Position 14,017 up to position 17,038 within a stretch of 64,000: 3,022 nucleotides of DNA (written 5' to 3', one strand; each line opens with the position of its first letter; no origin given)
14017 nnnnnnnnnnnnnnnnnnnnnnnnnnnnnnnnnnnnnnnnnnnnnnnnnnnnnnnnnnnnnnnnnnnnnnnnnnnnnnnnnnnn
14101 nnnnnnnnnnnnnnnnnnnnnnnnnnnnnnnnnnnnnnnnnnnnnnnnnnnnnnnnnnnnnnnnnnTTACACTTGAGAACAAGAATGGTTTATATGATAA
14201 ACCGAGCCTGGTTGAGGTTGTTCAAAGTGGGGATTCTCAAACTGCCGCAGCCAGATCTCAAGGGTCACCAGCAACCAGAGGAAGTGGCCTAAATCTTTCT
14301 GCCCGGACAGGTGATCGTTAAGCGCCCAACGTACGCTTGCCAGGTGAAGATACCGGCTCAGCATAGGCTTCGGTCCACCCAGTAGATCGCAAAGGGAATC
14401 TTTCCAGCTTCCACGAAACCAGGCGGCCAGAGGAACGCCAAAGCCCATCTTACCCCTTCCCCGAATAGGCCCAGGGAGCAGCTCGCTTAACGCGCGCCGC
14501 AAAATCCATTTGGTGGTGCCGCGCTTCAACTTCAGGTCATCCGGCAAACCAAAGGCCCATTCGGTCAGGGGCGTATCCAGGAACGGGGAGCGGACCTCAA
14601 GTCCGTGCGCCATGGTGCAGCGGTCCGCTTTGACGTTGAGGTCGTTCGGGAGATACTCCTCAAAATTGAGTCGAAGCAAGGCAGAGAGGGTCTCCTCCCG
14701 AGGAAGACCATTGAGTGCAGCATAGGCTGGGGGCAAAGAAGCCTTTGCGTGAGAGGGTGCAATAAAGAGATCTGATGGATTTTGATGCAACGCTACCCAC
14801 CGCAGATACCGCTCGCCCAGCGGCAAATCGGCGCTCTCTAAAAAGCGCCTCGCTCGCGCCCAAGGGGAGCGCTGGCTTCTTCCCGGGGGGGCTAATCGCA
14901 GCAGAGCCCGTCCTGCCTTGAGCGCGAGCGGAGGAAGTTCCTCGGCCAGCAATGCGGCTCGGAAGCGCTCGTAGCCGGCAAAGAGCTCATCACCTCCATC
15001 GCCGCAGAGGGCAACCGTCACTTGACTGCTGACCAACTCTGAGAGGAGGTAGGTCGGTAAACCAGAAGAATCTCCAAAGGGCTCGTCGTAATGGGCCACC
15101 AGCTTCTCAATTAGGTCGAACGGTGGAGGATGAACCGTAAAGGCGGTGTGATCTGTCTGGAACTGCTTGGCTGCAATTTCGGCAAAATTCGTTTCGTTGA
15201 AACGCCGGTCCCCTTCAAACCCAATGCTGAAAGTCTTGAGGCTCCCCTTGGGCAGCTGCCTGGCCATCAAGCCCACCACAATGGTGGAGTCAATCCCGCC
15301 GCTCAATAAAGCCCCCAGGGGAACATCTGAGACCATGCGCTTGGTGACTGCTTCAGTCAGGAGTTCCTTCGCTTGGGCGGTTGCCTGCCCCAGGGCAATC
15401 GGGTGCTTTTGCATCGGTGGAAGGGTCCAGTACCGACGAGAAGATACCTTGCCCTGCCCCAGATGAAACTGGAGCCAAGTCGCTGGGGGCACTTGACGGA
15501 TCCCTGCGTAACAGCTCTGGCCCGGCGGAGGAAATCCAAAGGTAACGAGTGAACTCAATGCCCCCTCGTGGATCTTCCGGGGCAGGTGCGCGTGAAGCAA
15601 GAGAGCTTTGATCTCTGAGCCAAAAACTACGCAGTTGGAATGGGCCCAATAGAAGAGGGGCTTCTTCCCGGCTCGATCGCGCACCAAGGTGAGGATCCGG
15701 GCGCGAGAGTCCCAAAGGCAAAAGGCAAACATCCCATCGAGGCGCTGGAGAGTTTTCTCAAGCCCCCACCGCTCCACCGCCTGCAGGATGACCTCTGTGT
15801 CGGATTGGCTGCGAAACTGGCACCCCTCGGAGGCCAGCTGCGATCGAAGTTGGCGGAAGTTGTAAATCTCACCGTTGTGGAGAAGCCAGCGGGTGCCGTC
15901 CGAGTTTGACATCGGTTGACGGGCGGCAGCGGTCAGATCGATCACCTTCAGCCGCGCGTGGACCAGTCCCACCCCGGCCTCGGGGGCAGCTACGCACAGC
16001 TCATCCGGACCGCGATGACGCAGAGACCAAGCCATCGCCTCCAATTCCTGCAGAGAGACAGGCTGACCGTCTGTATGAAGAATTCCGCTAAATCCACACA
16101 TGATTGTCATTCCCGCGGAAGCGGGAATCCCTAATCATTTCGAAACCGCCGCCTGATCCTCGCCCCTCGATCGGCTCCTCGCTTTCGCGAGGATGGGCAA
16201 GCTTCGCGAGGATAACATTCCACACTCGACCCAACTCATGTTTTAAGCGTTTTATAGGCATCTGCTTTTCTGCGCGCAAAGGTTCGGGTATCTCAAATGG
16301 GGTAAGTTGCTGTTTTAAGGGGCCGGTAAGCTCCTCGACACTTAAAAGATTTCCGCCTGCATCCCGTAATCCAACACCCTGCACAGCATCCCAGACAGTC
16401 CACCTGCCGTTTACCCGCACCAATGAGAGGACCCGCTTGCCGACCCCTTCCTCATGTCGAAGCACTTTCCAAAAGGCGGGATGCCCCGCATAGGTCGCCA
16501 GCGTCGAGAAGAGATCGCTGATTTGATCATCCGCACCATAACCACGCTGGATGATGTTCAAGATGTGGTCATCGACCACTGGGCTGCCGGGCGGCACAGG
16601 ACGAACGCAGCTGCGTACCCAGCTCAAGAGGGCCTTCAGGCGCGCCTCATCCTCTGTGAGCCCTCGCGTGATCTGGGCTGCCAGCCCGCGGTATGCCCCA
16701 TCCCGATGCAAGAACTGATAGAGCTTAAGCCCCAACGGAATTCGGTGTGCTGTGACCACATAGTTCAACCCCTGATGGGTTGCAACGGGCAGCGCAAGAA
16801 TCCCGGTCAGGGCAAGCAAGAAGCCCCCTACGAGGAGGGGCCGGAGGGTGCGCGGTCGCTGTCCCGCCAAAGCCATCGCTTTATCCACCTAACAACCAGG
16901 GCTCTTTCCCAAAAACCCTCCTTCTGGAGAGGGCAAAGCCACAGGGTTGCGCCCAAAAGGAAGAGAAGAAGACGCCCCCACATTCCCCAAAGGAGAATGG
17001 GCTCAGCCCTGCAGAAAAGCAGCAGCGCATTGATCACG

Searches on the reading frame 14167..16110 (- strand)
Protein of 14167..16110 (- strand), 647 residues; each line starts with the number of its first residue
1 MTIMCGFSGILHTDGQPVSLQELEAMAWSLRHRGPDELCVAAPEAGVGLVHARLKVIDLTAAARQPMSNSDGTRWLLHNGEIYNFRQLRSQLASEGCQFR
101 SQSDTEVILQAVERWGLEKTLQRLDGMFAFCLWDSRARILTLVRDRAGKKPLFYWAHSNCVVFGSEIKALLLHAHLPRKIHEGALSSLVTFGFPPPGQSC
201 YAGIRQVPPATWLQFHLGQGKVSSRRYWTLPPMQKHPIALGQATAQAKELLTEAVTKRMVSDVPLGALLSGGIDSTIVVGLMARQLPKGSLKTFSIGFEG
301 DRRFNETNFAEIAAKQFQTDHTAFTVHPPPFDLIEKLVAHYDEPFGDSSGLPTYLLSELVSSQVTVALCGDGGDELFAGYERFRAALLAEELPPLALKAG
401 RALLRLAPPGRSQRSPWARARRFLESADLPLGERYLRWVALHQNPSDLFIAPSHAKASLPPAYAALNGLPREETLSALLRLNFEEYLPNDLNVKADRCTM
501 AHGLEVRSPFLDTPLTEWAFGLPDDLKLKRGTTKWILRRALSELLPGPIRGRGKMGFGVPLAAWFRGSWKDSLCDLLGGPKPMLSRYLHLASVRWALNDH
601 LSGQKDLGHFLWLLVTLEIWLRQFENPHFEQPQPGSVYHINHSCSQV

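Call 30: search_protein_families(library=pfam, proteins=[window:14167-16110:-])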
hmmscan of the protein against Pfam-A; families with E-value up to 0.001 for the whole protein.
window:14167-16110:- (647 aa): 3 families
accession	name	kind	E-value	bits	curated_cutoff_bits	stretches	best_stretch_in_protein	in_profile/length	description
PF00733.27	Asn_synthase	-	7.8e-93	312.4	21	1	247-622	2-354/354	Asparagine synthase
PF13522.11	GATase_6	-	5.4e-43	146.6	27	1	44-166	9-130/130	Glutamine amidotransferase domain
PF13537.11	GATase_7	-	1.5e-42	144.9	25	1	51-171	1-122/123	Glutamine amidotransferase domain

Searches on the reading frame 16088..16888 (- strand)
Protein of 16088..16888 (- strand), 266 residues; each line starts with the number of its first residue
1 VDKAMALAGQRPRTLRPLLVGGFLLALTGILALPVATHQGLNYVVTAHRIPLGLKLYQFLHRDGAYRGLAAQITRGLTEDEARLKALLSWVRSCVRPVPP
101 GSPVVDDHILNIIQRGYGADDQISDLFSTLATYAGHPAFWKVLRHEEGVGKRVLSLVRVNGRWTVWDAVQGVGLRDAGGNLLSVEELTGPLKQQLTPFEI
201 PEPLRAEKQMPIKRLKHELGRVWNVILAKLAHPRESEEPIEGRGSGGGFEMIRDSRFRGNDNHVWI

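Call 30: search_protein_families(library=pfam, proteins=[window:16088-16888:-])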
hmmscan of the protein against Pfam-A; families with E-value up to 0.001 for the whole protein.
window:16088-16888:- (266 aa): 1 family
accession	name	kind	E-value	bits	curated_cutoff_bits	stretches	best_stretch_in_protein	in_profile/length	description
PF01841.26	Transglut_core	-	2e-05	25.3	23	1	68-138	2-72/108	Transglutaminase-like superfamily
